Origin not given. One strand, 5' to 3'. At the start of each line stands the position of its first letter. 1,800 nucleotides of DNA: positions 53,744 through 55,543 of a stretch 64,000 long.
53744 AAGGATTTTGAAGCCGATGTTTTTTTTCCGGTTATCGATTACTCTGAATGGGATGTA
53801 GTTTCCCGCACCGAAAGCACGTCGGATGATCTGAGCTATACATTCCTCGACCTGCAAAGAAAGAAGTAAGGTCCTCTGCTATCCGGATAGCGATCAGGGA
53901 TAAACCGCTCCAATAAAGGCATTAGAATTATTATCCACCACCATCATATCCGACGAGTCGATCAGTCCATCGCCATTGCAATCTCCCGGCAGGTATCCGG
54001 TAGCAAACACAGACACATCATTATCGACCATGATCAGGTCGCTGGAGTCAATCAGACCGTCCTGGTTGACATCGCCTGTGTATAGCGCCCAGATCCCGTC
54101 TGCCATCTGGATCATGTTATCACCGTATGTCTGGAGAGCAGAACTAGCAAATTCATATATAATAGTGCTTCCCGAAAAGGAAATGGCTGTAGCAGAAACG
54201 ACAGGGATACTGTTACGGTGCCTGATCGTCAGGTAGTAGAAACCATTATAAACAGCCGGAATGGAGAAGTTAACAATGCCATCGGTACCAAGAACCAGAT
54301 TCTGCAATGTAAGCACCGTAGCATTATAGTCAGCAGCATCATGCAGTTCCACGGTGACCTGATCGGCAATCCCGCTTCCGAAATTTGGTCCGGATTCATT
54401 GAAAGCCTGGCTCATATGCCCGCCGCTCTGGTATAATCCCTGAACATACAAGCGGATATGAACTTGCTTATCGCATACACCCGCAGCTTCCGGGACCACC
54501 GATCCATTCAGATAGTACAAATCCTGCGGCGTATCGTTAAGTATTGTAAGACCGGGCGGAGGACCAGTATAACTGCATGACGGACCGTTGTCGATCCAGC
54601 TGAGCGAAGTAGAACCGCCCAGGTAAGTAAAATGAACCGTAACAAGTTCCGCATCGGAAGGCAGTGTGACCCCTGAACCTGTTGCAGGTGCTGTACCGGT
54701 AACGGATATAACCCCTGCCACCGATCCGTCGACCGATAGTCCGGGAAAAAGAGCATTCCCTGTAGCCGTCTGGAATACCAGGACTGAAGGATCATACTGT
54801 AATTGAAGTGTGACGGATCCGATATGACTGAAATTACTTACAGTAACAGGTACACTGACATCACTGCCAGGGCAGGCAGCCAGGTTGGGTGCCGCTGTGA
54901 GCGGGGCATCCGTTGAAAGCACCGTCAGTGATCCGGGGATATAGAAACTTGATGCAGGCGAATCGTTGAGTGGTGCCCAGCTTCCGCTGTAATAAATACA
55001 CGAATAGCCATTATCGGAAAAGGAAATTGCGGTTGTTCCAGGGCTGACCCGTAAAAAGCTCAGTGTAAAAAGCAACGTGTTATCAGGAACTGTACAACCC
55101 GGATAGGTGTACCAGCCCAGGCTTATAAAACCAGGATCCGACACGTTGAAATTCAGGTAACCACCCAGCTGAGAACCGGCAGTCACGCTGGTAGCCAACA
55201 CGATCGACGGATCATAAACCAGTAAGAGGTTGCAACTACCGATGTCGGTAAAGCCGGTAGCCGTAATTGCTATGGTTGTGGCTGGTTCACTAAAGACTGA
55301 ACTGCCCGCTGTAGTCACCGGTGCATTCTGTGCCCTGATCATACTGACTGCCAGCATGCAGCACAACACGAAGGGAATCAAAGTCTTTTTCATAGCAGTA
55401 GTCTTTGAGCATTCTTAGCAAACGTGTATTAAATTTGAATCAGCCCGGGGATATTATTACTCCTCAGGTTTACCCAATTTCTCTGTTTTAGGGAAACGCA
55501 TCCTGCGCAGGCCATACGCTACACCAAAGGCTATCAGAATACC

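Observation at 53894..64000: Cluster of at least five co-oriented genes for cohesin-module surface proteins: T9SS-anchored scaffolds plus a dockerin-bearing partner, with no enzymes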

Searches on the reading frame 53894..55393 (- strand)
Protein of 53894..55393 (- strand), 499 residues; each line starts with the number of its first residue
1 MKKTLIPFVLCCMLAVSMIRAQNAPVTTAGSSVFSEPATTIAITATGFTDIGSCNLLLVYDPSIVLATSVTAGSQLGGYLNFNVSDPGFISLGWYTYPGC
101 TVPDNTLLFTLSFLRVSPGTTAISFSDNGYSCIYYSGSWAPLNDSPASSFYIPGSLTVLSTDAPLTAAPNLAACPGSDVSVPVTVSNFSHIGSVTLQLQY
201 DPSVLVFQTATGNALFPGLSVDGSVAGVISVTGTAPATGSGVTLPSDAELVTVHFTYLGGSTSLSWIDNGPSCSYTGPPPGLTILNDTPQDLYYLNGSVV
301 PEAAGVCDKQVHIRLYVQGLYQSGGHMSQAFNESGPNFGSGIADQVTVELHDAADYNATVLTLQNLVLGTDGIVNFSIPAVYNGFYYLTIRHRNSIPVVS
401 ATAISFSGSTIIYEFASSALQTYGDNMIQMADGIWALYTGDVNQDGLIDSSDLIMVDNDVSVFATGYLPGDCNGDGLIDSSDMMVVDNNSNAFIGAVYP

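Call 3: search_protein_families(library=pfam, proteins=[window:53894-55393:-], max_evalue=0.1)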
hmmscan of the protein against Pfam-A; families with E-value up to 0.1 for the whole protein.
window:53894-55393:- (499 aa): 6 families
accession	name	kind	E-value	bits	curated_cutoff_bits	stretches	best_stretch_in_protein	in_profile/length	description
PF00963.24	Cohesin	-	1.1e-14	55.3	24.1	2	174-261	11-105/139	Cohesin domain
PF00404.24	Dockerin_1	-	7.9e-07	29.6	22.9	2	469-491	1-23/57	Dockerin type I domain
PF23619.1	Ig_VWA7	-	0.013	16.2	27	1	167-244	6-80/104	VWA7 Ig-like domain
PF13517.12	FG-GAP_3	-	0.022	15.8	26.9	1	407-449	15-58/61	FG-GAP-like repeat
PF13202.12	EF-hand_5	-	0.044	13.7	25.9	0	441-454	9-22/25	EF hand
PF17133.9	DUF5108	-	0.059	13.4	27.4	0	366-395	98-127/226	Domain of unknown function (DUF5108)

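Call 5: search_protein_families(library=ncbifam, proteins=[window:53894-55393:-], max_evalue=0.1)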
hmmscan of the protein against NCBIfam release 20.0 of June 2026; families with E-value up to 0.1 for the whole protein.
window:53894-55393:- (499 aa): 0 families

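Call 7: find_homologous_proteins(query=window:53894-55393:-, max_evalue=0.00001)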
Query window:53894-55393:- (499 aa): 197 proteins with E <= 0.00001 among 8000 candidates; the best 120 are listed.
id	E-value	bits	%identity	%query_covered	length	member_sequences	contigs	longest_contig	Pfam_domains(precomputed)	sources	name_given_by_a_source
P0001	0.0e+0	1103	100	100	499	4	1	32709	PF00404.25,PF00963.25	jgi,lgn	-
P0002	7.5e-182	624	56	100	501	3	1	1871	PF00963.25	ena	-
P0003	1.2e-144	501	37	95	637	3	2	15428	PF00963.25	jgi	jgi:hypothetical protein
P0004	1.7e-134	467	45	100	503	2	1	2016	PF00963.25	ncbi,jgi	jgi:hypothetical protein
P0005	1.7e-133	464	46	100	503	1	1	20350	PF00963.25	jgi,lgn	jgi:hypothetical protein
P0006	8.8e-130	452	39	64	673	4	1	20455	PF00963.25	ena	-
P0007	2.3e-124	434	43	98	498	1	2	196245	PF00404.25,PF00963.25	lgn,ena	-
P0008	4.8e-123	430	38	97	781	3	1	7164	PF00963.25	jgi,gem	-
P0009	9.9e-123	429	44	100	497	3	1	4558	PF00963.25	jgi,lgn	jgi:hypothetical protein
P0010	4.1e-110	387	41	95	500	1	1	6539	PF00963.25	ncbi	-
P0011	1.6e-109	385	34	97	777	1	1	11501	PF00963.25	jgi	jgi:hypothetical protein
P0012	1.4e-106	375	40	98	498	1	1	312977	PF00963.25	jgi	-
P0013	5.0e-93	331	40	96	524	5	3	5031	PF00963.25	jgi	jgi:hypothetical protein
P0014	1.2e-91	326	37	63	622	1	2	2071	PF00963.25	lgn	-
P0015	5.4e-91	324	37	99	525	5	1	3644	PF00963.25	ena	-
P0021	1.9e-77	279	48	62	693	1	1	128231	PF00404.25,PF00963.25,PF18962.8,PF17210.10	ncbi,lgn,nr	ncbi:MAG: cohesin domain-containing protein [Bacteroidetes bacterium]|nr:cohesin domain-containing p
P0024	2.0e-76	276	45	63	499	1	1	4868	PF19408.6,PF00963.25,PF18962.8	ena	-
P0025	2.3e-76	276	49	58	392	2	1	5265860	PF00963.25,PF18962.8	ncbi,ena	-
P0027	9.4e-76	274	46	60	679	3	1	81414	PF19408.6,PF00963.25,PF18962.8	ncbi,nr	ncbi:MAG: T9SS type A sorting domain-containing protein [Bacteroidales bacterium]|nr:T9SS type A sor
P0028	1.9e-75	273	45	60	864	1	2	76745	PF19408.6,PF00404.25,PF00963.25,PF18962.8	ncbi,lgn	ncbi:MAG: cohesin domain-containing protein [Bacteroidales bacterium]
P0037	1.4e-72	263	47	61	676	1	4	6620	PF19408.6,PF00963.25,PF18962.8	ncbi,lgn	-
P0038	1.6e-72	263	47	58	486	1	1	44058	PF00963.25,PF18962.8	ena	-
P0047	6.8e-71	258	46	60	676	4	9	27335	PF19408.6,PF00963.25,PF18962.8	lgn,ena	-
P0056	6.2e-69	251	43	60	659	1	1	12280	PF00963.25,PF18962.8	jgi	jgi:hypothetical protein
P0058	1.0e-68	250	46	58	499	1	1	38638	PF00963.25,PF18962.8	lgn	-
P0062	5.0e-68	248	46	57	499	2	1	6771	PF00963.25,PF18962.8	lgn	-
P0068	3.7e-66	242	44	57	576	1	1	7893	PF19408.6,PF00963.25,PF18962.8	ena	-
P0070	8.1e-66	241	45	58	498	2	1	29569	PF00963.25,PF18962.8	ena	-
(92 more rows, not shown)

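Call 8: find_encoding_contigs(protein=window:53894-55393:-, flank=10000, max_places=6)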
Protein window:53894-55393:- (499 aa): 11 contigs read that carry it; 6 places shown.
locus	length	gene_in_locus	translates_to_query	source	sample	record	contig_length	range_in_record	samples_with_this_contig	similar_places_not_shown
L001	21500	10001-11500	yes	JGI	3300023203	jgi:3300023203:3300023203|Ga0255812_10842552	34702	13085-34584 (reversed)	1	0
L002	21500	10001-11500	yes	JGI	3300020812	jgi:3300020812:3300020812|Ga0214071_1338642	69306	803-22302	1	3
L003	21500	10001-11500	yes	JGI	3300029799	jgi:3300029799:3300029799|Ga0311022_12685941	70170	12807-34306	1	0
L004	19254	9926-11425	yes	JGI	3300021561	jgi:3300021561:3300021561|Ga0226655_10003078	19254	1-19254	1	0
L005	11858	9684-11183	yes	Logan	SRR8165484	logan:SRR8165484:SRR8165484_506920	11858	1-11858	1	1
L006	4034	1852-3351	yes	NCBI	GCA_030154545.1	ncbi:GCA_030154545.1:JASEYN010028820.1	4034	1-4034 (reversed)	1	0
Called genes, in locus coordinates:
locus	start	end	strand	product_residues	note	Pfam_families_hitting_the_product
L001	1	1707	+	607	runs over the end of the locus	?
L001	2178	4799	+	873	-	PF00963:Cohesin, PF22904:NOMO1-like_2nd (faint), PF13620:CarboxypepD_reg (weak), PF17210:SdrD_B, PF18962:Por_Secre_tail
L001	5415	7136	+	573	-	PF19408:PKD_6, PF18962:Por_Secre_tail (faint)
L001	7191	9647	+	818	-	PF00963:Cohesin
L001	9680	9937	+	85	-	-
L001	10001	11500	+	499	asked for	PF00963:Cohesin, PF00404:Dockerin_1 (faint)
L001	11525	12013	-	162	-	PF00186:DHFR_1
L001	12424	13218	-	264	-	PF00303:Thymidylat_synt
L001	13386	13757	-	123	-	PF06803:DUF1232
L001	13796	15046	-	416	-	PF03825:Nuc_H_symport, PF07690:MFS_1 (weak), PF12832:MFS_1_like, PF07690:MFS_1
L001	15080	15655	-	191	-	PF02577:BFN_dom, PF02151:UVR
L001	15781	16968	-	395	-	PF07228:SpoIIE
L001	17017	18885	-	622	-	PF12838:Fer4_7, PF13187:Fer4_9, PF13237:Fer4_10, PF14697:Fer4_21 (weak), PF25160:LdpA_Fe-S-bd (weak), PF12837:Fer4_6 (weak), PF02906:Fe_hyd_lg_C, PF04060:FeS, +2 more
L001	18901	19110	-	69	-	PF01257:2Fe-2S_thioredx (weak)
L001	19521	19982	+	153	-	PF01257:2Fe-2S_thioredx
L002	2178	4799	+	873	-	PF00963:Cohesin, PF22904:NOMO1-like_2nd (faint), PF13620:CarboxypepD_reg (weak), PF17210:SdrD_B, PF18962:Por_Secre_tail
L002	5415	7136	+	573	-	PF19408:PKD_6, PF18962:Por_Secre_tail (faint)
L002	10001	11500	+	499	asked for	PF00963:Cohesin, PF00404:Dockerin_1 (faint)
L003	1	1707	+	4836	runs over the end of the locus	?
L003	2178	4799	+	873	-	PF00963:Cohesin, PF22904:NOMO1-like_2nd (faint), PF13620:CarboxypepD_reg (weak), PF17210:SdrD_B, PF18962:Por_Secre_tail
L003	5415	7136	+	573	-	PF19408:PKD_6, PF18962:Por_Secre_tail (faint)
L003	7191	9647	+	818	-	PF00963:Cohesin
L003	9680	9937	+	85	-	-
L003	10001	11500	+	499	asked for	PF00963:Cohesin, PF00404:Dockerin_1 (faint)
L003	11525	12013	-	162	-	PF00186:DHFR_1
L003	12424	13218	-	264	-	PF00303:Thymidylat_synt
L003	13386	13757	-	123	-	PF06803:DUF1232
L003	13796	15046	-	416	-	PF03825:Nuc_H_symport, PF07690:MFS_1 (weak), PF12832:MFS_1_like, PF07690:MFS_1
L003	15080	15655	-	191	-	PF02577:BFN_dom, PF02151:UVR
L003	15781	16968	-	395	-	PF07228:SpoIIE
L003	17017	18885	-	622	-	PF12838:Fer4_7, PF13187:Fer4_9, PF13237:Fer4_10, PF14697:Fer4_21 (weak), PF25160:LdpA_Fe-S-bd (weak), PF12837:Fer4_6 (weak), PF02906:Fe_hyd_lg_C, PF04060:FeS, +2 more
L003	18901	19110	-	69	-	PF01257:2Fe-2S_thioredx (weak)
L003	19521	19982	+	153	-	PF01257:2Fe-2S_thioredx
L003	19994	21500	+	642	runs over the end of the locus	PF01512:Complex1_51K, PF10589:NADH_4Fe-4S, PF12797:Fer4_2 (faint), PF12838:Fer4_7 (weak), PF13187:Fer4_9 (weak), PF13237:Fer4_10, PF14697:Fer4_21, PF00037:Fer4 (weak)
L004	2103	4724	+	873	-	PF00963:Cohesin, PF22904:NOMO1-like_2nd (faint), PF13620:CarboxypepD_reg (weak), PF17210:SdrD_B, PF18962:Por_Secre_tail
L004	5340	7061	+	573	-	PF19408:PKD_6, PF18962:Por_Secre_tail (faint)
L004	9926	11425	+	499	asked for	PF00963:Cohesin, PF00404:Dockerin_1 (faint)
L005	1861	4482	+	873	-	PF00963:Cohesin, PF22904:NOMO1-like_2nd (faint), PF13620:CarboxypepD_reg (weak), PF17210:SdrD_B, PF18962:Por_Secre_tail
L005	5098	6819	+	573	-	PF19408:PKD_6, PF18962:Por_Secre_tail (faint)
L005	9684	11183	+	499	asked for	PF00963:Cohesin, PF00404:Dockerin_1 (faint)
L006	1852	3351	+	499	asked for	PF00963:Cohesin, PF00404:Dockerin_1 (faint)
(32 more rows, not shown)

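Call 13: search_protein_families(library=pfam, proteins=[L003:1-1707:+], max_evalue=5)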
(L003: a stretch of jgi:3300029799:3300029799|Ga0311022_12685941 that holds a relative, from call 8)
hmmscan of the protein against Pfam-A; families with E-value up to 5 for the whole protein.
L003:1-1707:+ (568 aa): 10 families
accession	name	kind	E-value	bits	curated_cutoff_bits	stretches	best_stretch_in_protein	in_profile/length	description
PF18962.6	Por_Secre_tail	-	1.6e-06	28.7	27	1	487-552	3-65/75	Secretion system C-terminal sorting domain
PF13573.12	SprB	-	0.00022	21.2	28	2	3-33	1-32/37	SprB repeat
PF13620.12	CarboxypepD_reg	-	0.00034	21.3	32.3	1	153-210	2-58/82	Carboxypeptidase regulatory-like domain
PF14686.12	fn3_3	-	0.0009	19.4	24.4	1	169-206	14-51/75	Polysaccharide lyase family 4, domain II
PF17210.9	SdrD_B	-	0.0062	17.2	29.7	1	162-217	19-74/112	SdrD B-like domain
PF17802.7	SpaA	-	0.01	16.4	23.1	1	162-205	10-57/91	Prealbumin-like fold domain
PF13715.12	CarbopepD_reg_2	-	0.055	13.9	32.2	1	154-209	2-53/88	CarboxypepD_reg-like domain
PF07495.19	Y_Y_Y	-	0.06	13.7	26.6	1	189-214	27-52/65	Y_Y_Y domain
PF00775.27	Dioxygenase_C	-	0.093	12.6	27.3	1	150-188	29-65/182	Dioxygenase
PF13860.13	FlgD_ig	-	0.15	12.5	27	1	504-548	23-72/79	FlgD Ig-like domain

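Call 56: find_encoding_contigs(protein=P0007, flank=10000, max_places=2)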
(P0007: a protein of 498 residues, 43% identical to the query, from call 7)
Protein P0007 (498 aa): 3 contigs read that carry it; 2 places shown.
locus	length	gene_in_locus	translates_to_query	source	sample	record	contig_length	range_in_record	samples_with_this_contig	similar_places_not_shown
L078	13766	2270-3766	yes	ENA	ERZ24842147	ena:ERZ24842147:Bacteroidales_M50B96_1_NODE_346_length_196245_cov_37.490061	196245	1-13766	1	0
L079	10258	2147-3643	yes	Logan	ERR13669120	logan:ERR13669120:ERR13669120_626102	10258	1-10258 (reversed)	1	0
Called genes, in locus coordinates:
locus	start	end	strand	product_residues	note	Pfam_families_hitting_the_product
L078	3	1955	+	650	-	?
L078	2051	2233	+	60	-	-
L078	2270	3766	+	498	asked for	PF00963:Cohesin (faint), PF00404:Dockerin_1 (weak)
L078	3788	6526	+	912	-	PF18962:Por_Secre_tail (weak)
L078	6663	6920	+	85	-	-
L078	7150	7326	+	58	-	-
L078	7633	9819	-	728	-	PF18962:Por_Secre_tail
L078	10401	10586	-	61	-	-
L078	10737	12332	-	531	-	PF04326:SLFN_AlbA_2, PF13749:HATPase_c_4, PF01726:LexA_DNA_bind, PF08279:HTH_11 (weak)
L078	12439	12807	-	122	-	-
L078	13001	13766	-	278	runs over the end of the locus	-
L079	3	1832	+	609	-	?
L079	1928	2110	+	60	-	-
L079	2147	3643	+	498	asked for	PF00963:Cohesin (faint), PF00404:Dockerin_1 (weak)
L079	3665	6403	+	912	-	PF18962:Por_Secre_tail (weak)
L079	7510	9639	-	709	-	PF18962:Por_Secre_tail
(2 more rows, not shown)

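Call 57: find_encoding_contigs(protein=P0012, flank=10000, max_places=2)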
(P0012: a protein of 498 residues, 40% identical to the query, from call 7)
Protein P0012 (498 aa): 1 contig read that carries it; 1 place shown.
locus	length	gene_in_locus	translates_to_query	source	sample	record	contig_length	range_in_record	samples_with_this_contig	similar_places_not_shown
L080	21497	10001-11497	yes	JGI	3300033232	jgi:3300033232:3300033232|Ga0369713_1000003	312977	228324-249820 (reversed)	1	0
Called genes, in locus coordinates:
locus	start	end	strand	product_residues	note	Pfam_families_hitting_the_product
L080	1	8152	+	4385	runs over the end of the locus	PF07602:DUF1565 (faint), PF05048:NosD, PF13229:Beta_helix, PF05048:NosD, PF13229:Beta_helix, PF13620:CarboxypepD_reg (weak), PF17210:SdrD_B (weak)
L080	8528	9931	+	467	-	-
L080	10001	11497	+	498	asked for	PF00963:Cohesin (weak)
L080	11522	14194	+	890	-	-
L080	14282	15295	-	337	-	PF03150:CCP_MauG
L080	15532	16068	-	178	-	PF01797:Y1_Tnp (faint)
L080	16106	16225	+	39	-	-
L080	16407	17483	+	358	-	PF13091:PLDc_2, PF00614:PLDc, PF13091:PLDc_2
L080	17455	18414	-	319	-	PF04613:LpxD, PF25084:LbH_EIF2B (faint), PF25087:GMPPB_C (weak), PF00132:Hexapep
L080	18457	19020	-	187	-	PF08207:EFP_N, PF01132:EFP, PF09285:Elong-fact-P_C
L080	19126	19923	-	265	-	PF25084:LbH_EIF2B (faint), PF25087:GMPPB_C, PF00132:Hexapep, PF14602:Hexapep_2 (faint), PF00132:Hexapep, PF13720:Acetyltransf_11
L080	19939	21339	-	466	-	PF03331:LpxC, PF07977:FabA, PF22817:ApeP-like, PF22818:ApeI-like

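Call 58: find_encoding_contigs(protein=P0005, flank=10000, max_places=2)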
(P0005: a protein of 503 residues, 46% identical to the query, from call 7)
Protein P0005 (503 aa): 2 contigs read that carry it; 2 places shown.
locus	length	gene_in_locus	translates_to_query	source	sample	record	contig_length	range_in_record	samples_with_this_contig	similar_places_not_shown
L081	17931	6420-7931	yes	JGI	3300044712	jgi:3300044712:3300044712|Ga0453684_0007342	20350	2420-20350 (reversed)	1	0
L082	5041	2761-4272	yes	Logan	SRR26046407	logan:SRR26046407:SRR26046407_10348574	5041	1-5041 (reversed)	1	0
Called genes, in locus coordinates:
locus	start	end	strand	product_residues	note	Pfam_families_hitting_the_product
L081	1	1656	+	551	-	PF02494:HYR, PF17210:SdrD_B (weak), PF18962:Por_Secre_tail (weak)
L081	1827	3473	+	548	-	PF19408:PKD_6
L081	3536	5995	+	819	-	PF00963:Cohesin (weak)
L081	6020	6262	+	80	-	PF28310:PID_CTERM (weak)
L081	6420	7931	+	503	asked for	PF00963:Cohesin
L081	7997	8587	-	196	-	PF00186:DHFR_1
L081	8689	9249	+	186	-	-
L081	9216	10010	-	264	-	PF00303:Thymidylat_synt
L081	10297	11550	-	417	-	PF01306:LacY_symp (weak), PF03825:Nuc_H_symport, PF12832:MFS_1_like, PF07690:MFS_1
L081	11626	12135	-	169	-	PF02577:BFN_dom, PF02151:UVR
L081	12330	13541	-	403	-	PF07228:SpoIIE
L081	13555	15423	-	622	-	PF00037:Fer4 (weak), PF12838:Fer4_7, PF13187:Fer4_9 (weak), PF13237:Fer4_10, PF14697:Fer4_21, PF25160:LdpA_Fe-S-bd (weak), PF02906:Fe_hyd_lg_C, PF04060:FeS, +2 more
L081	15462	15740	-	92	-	PF01257:2Fe-2S_thioredx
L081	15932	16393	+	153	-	PF01257:2Fe-2S_thioredx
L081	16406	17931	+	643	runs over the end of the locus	PF01512:Complex1_51K, PF10589:NADH_4Fe-4S, PF12797:Fer4_2 (faint), PF12838:Fer4_7 (weak), PF13187:Fer4_9 (weak), PF13237:Fer4_10, PF14697:Fer4_21, PF00037:Fer4 (weak), +1 more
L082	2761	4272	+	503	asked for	PF00963:Cohesin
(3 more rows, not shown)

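Call 59: search_protein_families(library=pfam, proteins=[L081:6020-6262:+, L078:2051-2233:+, L078:6663-6920:+, L080:8528-9931:+, L080:11522-14194:+, L078:3788-6526:+], max_evalue=1)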
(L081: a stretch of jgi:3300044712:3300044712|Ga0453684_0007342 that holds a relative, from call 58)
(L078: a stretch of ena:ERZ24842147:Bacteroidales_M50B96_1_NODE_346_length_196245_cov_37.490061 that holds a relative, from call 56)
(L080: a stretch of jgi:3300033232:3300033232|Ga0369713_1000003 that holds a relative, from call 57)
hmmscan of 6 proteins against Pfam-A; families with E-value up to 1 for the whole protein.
L081:6020-6262:+ (80 aa): 0 families

L078:2051-2233:+ (60 aa): 0 families

L078:6663-6920:+ (85 aa): 2 families
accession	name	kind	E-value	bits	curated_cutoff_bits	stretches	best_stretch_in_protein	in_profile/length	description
PF08514.17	STAG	-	0.15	12.4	25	1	14-55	24-62/114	STAG domain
PF16490.10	Oxidoreduct_C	-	0.16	12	27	1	9-83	178-252/278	Putative oxidoreductase C terminal domain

L080:8528-9931:+ (467 aa): 1 family
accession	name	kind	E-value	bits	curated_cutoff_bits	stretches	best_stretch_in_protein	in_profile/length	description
PF00963.24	Cohesin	-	0.0001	22.9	24.1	1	111-198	3-99/139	Cohesin domain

L080:11522-14194:+ (890 aa): 2 families
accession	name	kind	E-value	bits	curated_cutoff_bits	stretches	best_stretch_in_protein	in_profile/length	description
PF18998.6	Flg_new_2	-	0.00023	21.5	23.6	1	341-378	36-70/73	Divergent InlB B-repeat domain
PF00475.24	IGPD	-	0.12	12.9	27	1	361-444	61-130/144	Imidazoleglycerol-phosphate dehydratase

L078:3788-6526:+ (912 aa): 2 families
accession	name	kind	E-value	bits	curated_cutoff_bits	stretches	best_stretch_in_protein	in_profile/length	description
PF18962.6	Por_Secre_tail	-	2e-07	31.6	27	1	848-909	9-74/75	Secretion system C-terminal sorting domain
PF00754.31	F5_F8_type_C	-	0.034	14.7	28.2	1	368-427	35-96/127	F5/8 type C domain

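Call 60: search_protein_families(library=ncbifam, proteins=[L081:6020-6262:+, L078:2051-2233:+, L078:6663-6920:+], max_evalue=1)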
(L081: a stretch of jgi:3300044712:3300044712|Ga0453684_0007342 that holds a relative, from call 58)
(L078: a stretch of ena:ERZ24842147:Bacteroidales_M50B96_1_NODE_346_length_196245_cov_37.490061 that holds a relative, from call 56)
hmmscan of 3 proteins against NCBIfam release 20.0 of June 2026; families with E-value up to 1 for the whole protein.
L081:6020-6262:+ (80 aa): 1 family
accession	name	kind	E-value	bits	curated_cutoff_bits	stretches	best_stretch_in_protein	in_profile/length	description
NF046080.1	PID_CTERM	domain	6.8e-07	29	26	1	51-72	2-23/25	PID-CTERM protein-sorting domain-containing protein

L078:2051-2233:+ (60 aa): 0 families

L078:6663-6920:+ (85 aa): 0 families
